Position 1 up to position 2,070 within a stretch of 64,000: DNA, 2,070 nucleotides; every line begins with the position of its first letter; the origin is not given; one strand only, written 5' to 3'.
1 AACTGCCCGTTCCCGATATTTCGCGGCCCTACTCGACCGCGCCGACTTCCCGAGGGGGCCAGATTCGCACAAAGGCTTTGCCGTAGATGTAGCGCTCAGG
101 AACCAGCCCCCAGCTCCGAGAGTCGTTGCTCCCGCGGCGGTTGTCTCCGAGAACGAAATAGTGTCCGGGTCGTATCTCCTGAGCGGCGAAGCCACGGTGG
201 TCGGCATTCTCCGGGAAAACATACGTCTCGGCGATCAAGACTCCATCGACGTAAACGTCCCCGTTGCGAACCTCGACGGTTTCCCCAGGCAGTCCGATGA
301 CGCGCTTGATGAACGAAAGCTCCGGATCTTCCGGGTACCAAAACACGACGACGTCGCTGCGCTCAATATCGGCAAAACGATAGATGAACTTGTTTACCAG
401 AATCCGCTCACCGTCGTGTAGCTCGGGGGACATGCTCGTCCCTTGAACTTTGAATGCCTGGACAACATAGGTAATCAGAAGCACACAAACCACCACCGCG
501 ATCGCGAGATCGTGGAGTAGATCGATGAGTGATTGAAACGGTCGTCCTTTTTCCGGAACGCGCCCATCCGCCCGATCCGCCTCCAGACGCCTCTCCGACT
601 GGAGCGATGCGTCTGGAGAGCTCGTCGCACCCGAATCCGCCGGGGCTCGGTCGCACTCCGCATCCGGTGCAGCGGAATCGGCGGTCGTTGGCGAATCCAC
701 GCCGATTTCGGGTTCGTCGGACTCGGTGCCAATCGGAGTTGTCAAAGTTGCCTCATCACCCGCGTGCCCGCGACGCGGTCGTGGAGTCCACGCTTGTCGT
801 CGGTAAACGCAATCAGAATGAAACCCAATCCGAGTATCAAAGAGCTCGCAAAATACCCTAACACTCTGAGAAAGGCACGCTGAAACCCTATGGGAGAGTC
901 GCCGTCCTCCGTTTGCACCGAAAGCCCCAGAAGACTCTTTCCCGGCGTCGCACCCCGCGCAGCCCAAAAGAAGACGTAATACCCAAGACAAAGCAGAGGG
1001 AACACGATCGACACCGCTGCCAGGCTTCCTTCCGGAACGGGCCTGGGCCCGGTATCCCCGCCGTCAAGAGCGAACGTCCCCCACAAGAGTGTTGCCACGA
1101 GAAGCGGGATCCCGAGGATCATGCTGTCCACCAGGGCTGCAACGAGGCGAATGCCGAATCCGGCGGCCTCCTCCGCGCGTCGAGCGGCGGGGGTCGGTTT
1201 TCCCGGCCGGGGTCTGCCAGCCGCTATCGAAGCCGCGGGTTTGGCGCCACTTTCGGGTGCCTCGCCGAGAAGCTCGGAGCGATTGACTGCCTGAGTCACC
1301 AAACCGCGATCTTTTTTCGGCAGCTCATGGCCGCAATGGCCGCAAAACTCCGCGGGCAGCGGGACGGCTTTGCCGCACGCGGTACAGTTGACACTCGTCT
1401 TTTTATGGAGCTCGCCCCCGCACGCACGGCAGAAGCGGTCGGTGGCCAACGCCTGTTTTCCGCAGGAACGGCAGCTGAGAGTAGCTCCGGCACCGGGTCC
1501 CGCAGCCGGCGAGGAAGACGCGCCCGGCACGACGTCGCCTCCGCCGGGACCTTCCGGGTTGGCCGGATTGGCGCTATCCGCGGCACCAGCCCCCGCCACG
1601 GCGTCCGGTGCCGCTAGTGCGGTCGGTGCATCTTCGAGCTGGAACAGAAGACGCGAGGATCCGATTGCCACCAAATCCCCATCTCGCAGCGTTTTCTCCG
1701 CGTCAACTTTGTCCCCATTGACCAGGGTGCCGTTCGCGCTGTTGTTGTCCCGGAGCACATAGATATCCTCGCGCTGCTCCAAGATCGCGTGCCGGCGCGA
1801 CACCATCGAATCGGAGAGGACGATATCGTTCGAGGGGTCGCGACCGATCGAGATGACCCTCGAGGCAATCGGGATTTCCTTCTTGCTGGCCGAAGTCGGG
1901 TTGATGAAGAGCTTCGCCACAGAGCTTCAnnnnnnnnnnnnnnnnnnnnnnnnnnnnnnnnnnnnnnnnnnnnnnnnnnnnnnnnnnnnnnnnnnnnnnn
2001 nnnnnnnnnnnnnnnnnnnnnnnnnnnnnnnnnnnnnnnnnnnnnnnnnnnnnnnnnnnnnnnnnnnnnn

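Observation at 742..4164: Ser/Thr kinase with extracytoplasmic PEGA x2 + TonB-C domain, paired with an FHA - double zinc-ribbon - RDD membrane protein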

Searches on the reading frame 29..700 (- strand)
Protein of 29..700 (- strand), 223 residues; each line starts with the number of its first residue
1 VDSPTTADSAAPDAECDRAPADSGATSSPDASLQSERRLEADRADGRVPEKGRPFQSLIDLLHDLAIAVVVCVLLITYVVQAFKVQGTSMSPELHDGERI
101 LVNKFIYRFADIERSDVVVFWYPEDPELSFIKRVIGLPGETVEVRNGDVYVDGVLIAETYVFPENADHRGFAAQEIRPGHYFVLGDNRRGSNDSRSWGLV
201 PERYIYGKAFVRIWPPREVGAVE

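Call 63: search_protein_families(library=padloc, proteins=[window:29-700:-], max_evalue=0.001)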
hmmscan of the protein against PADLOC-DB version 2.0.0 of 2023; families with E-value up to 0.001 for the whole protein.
window:29-700:- (223 aa): 0 families

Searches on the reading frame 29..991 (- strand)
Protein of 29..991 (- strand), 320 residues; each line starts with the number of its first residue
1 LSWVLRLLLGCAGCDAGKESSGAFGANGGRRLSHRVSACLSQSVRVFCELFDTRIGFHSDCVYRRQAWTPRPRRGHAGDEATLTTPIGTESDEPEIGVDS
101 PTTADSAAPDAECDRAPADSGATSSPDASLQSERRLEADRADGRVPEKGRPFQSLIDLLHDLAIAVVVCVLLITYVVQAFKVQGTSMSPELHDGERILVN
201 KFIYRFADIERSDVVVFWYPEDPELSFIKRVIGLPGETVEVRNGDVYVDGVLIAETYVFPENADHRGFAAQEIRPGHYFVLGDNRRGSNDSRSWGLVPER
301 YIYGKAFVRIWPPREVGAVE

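Call 3: search_protein_families(library=pfam, proteins=[window:29-991:-], max_evalue=0.1)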
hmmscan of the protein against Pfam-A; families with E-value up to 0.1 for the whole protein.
window:29-991:- (320 aa): 2 families
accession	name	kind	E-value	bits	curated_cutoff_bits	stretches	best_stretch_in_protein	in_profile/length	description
PF10502.14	Peptidase_S26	-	2.6e-48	164.6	22.9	1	157-311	3-168/168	Signal peptidase, peptidase S26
PF00717.28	Peptidase_S24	-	0.0017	18.5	23.3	1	179-233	37-84/116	Peptidase S24-like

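Call 4: search_protein_families(library=ncbifam, proteins=[window:29-991:-], max_evalue=0.1)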
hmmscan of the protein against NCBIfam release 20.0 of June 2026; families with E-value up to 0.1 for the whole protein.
window:29-991:- (320 aa): 6 families
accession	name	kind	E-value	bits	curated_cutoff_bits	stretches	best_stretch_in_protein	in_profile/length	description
TIGR02227.1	sigpep_I_bact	equivalog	7.5e-48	162.5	47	1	162-312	5-160/162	signal peptidase I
NF008114.0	PRK10861.1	equivalog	6.1e-25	88.2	277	2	165-240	70-157/324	signal peptidase I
TIGR02754.1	sod_Ni_protease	equivalog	3.7e-16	59.4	63.25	2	181-243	2-64/90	nickel-type superoxide dismutase maturation protease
TIGR02771.1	TraF_Ti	equivalog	2.5e-08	33.7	100.25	1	226-304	83-163/171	conjugative transfer signal peptidase TraF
NF010412.0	PRK13838.1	subfamily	1.9e-06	27.4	186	1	227-305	89-168/177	conjugal transfer pilin processing protease TraF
TIGR02228.1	sigpep_I_arch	equivalog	4e-05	23.5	51.85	1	163-233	11-84/158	signal peptidase I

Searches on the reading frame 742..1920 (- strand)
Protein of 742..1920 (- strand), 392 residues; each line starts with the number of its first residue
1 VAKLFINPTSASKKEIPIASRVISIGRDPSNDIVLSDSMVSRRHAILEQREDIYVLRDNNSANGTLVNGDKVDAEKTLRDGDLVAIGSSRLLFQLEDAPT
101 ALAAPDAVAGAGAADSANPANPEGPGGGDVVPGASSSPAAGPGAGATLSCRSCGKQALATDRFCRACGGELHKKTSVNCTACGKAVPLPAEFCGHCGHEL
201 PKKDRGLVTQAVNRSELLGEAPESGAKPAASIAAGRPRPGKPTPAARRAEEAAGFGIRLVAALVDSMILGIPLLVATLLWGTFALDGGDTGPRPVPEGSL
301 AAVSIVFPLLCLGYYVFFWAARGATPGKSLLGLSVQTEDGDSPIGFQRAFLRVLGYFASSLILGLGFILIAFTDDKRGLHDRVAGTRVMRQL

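Call 3: search_protein_families(library=pfam, proteins=[window:742-1920:-], max_evalue=0.1)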
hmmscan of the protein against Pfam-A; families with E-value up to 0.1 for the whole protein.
window:742-1920:- (392 aa): 12 families
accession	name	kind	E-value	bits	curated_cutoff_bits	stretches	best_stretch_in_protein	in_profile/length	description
PF06271.18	RDD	-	5.2e-24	85.5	24.1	1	253-385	2-137/137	RDD family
PF00498.31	FHA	-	5.6e-20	72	20.7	1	23-87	1-67/67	FHA domain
PF16697.10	Yop-YscD_cpl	-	2.2e-17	63.5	33.2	1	14-94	10-91/94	Inner membrane component of T3SS, cytoplasmic domain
PF13240.11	Zn_Ribbon_1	-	6.9e-09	35.7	25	2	179-200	2-23/23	zinc-ribbon domain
PF12773.13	DZR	-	7.5e-08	32.9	27.3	1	150-197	1-45/45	Double zinc ribbon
PF13248.11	Zn_ribbon_3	-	6.5e-05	22.7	27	1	147-171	2-26/26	zinc-ribbon domain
PF24463.1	DUF7577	-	0.00034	20.6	28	1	176-201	2-27/27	Domain of unknown function (DUF7577)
PF18912.6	DZR_2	-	0.0019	18.4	27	1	149-196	9-55/56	Double zinc ribbon domain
PF17032.10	Zn_ribbon_15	-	0.0027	18.9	28.9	0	164-197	40-73/73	zinc-ribbon family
PF10005.14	Zn_ribbon_DZR_6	-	0.024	15.8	23.4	0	178-201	3-26/93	zinc-ribbon domain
PF10571.15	UPF0547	-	0.041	14.5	29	1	178-199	2-23/26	Uncharacterised protein family UPF0547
PF02824.27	TGS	-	0.047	14.2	22.2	0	63-86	35-58/60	TGS domain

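Call 4: search_protein_families(library=ncbifam, proteins=[window:742-1920:-], max_evalue=0.1)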
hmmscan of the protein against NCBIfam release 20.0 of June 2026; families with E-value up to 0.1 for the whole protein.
window:742-1920:- (392 aa): 9 families
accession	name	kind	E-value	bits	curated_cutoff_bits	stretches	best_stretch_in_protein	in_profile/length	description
NF049868.1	FhaB_Rv0019c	equivalog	8.6e-16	58.4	125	1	4-90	69-155/158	FHA domain-containing protein FhaB/FipA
NF041660.2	oxygluDhInhib_OdhI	equivalog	4.9e-15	55.6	200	1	19-93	54-127/130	oxoglutarate dehydrogenase inhibitor Odhl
TIGR03354.1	VI_FHA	hypoth_equivalog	1e-12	48.6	120.25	1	13-111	16-119/420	type VI secretion system-associated FHA domain protein TagH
NF033760.1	gliding_GltG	equivalog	7.7e-12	44.5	650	1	21-140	24-143/650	adventurous gliding motility protein GltG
NF052573.1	HisKinEspAMyxo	equivalog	6.2e-07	27.8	1400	1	14-91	39-116/755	serine histidine kinase EspA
NF011149.0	PRK14559.1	equivalog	6.7e-06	25.1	374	1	148-216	2-67/642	serine/threonine phosphatase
NF052403.1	ESX1TransRegEspM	equivalog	0.00063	18.7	550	1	11-88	19-94/367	ESX-1 type VII secretion system transcriptional regulator EspM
TIGR02500.1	type_III_yscD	equivalog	0.0032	16.5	86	1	23-69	22-57/413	type III secretion system inner membrane ring subunit SctD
TIGR02310.1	HpaB-2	equivalog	0.069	11.8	885.2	1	43-108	163-229/519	4-hydroxyphenylacetate 3-monooxygenase, oxygenase component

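Call 12: find_homologous_proteins(query=window:742-1920:-, max_evalue=0.00001)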
Query window:742-1920:- (392 aa): 982 proteins with E <= 0.00001 among 8000 candidates; the best 120 are listed.
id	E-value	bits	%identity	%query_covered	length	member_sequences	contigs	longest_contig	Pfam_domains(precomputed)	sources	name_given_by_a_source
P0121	2.3e-189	647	76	100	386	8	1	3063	PF13240.12,PF06271.19,PF00498.32,PF12773.14,PF16697.11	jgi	jgi:uncharacterized RDD family membrane protein YckC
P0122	4.7e-183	627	75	100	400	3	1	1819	PF13240.12,PF06271.19,PF00498.32,PF12773.14,PF16697.11,PF13248.12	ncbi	-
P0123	4.5e-180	617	75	100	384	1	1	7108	PF13240.12,PF06271.19,PF00498.32,PF12773.14,PF16697.11,PF13248.12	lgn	-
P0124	1.4e-179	615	74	100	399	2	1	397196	PF13240.12,PF06271.19,PF00498.32,PF12773.14,PF16697.11,PF13248.12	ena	-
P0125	5.4e-179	613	74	100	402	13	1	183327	PF13240.12,PF06271.19,PF00498.32,PF12773.14,PF16697.11,PF13248.12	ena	-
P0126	2.3e-170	585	71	100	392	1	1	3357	PF13240.12,PF06271.19,PF00498.32,PF12773.14,PF16697.11,PF13248.12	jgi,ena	-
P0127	1.1e-168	579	67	100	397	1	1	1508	PF13240.12,PF06271.19,PF00498.32,PF12773.14,PF16697.11,PF13248.12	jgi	jgi:pSer/pThr/pTyr-binding forkhead associated (FHA) protein/uncharacterized RDD family membrane pro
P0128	7.2e-168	577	70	100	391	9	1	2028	PF13240.12,PF06271.19,PF00498.32,PF12773.14,PF16697.11,PF13248.12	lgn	-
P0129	8.0e-168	577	71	100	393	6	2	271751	PF13240.12,PF06271.19,PF00498.32,PF12773.14,PF16697.11,PF13248.12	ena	-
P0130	8.3e-168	576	71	100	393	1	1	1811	PF13240.12,PF06271.19,PF00498.32,PF12773.14,PF16697.11,PF13248.12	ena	-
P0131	7.4e-167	573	70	100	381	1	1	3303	PF13240.12,PF06271.19,PF00498.32,PF12773.14,PF16697.11,PF13248.12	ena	-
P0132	9.7e-167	573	70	98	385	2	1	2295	PF13240.12,PF06271.19,PF00498.32,PF12773.14,PF16697.11,PF13248.12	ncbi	-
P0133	6.7e-164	564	68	100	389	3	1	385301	PF13240.12,PF06271.19,PF00498.32,PF12773.14,PF16697.11,PF13248.12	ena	-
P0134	9.4e-153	527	65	100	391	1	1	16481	PF13240.12,PF06271.19,PF00498.32,PF12773.14,PF16697.11,PF13248.12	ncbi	-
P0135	2.5e-144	499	62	100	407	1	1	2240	PF13240.12,PF06271.19,PF00498.32,PF12773.14,PF24463.2,PF16697.11,PF13248.12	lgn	-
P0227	2.8e-85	305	53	53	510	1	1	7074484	PF13240.12,PF06271.19,PF00498.32,PF12773.14,PF16697.11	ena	-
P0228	1.9e-84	302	43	100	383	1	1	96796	PF13240.12,PF06271.19,PF00498.32,PF12773.14,PF16697.11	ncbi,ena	-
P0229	1.9e-84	302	38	99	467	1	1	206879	PF06271.19,PF00498.32,PF12773.14,PF16697.11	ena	-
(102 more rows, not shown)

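Call 54: find_encoding_contigs(protein=P0229, flank=6000, max_places=1)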
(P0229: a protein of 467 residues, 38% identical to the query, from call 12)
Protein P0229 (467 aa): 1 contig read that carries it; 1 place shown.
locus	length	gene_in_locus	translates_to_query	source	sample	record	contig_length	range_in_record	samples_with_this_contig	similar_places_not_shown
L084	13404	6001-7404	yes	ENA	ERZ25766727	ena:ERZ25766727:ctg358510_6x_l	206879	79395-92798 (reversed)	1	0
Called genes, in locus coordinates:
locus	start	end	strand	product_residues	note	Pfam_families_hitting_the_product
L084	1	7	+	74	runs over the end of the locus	-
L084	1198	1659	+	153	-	PF04191:PEMT, PF04140:ICMT, PF06966:DUF1295 (weak)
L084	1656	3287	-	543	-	PF10079:Rossmann-like_BshC, PF24850:CC_BshC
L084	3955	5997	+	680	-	PF00069:Pkinase, PF03109:ABC1 (faint), PF07714:PK_Tyr_Ser-Thr, PF08308:PEGA, PF03544:TonB_C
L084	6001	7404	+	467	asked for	PF16697:Yop-YscD_cpl, PF00498:FHA, PF12773:DZR, PF06271:RDD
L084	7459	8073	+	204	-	PF10502:Peptidase_S26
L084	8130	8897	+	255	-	PF01734:Patatin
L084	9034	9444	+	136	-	PF03682:UPF0158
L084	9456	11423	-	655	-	PF03485:Arg_tRNA_synt_N, PF00750:tRNA-synt_1d, PF05746:DALR_1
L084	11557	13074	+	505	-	-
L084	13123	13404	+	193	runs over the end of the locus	-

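Call 55: find_encoding_contigs(protein=P0227, flank=6000, max_places=1)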
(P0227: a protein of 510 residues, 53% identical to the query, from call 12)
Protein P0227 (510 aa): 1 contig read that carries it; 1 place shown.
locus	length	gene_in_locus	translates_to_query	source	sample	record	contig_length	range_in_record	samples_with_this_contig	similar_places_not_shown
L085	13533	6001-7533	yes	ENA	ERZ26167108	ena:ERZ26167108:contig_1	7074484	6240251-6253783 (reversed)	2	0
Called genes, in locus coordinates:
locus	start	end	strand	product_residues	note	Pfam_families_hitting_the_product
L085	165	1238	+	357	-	-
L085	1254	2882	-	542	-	PF10079:Rossmann-like_BshC, PF24850:CC_BshC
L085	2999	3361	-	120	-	PF12840:HTH_20 (weak), PF01022:HTH_5, PF09339:HTH_IclR (weak)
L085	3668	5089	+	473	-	PF00069:Pkinase, PF07714:PK_Tyr_Ser-Thr, PF03109:ABC1 (weak)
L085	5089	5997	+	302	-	PF08308:PEGA, PF03544:TonB_C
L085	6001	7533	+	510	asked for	PF16697:Yop-YscD_cpl, PF00498:FHA, PF12773:DZR, PF13240:Zn_Ribbon_1 (faint), PF06271:RDD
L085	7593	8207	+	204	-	PF10502:Peptidase_S26, PF00717:Peptidase_S24 (faint)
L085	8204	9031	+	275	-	PF01734:Patatin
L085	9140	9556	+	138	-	PF03682:UPF0158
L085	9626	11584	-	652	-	PF03485:Arg_tRNA_synt_N, PF00750:tRNA-synt_1d, PF05746:DALR_1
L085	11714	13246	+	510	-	-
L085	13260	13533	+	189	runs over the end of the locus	-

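Call 56: find_encoding_contigs(protein=P0228, flank=6000, max_places=1)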
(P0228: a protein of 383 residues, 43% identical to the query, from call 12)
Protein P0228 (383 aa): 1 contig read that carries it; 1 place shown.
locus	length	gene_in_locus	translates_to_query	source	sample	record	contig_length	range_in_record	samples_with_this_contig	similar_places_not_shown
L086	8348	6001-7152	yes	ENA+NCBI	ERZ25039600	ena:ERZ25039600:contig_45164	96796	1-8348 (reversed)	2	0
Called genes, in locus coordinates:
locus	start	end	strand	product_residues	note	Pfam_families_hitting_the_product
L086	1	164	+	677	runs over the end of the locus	PF00270:DEAD, PF00271:Helicase_C, PF16124:RecQ_Zn_bind, PF09382:RQC, PF00570:HRDC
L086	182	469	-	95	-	PF07876:Dabb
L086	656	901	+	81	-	-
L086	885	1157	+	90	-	-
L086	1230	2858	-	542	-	PF10079:Rossmann-like_BshC, PF24850:CC_BshC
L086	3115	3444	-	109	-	PF12840:HTH_20 (weak), PF13412:HTH_24 (weak), PF01022:HTH_5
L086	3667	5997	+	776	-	PF00069:Pkinase, PF07714:PK_Tyr_Ser-Thr, PF03109:ABC1 (weak), PF08308:PEGA, PF13620:CarboxypepD_reg (faint), PF08308:PEGA, PF03544:TonB_C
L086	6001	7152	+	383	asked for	PF16697:Yop-YscD_cpl, PF00498:FHA, PF12773:DZR, PF13240:Zn_Ribbon_1 (faint), PF06271:RDD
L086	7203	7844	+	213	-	PF10502:Peptidase_S26, PF00717:Peptidase_S24 (faint)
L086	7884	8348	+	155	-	?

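Call 63: search_protein_families(library=padloc, proteins=[window:742-1920:-], max_evalue=0.001)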
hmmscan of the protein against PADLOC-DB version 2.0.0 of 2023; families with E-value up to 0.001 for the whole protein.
window:742-1920:- (392 aa): 0 families
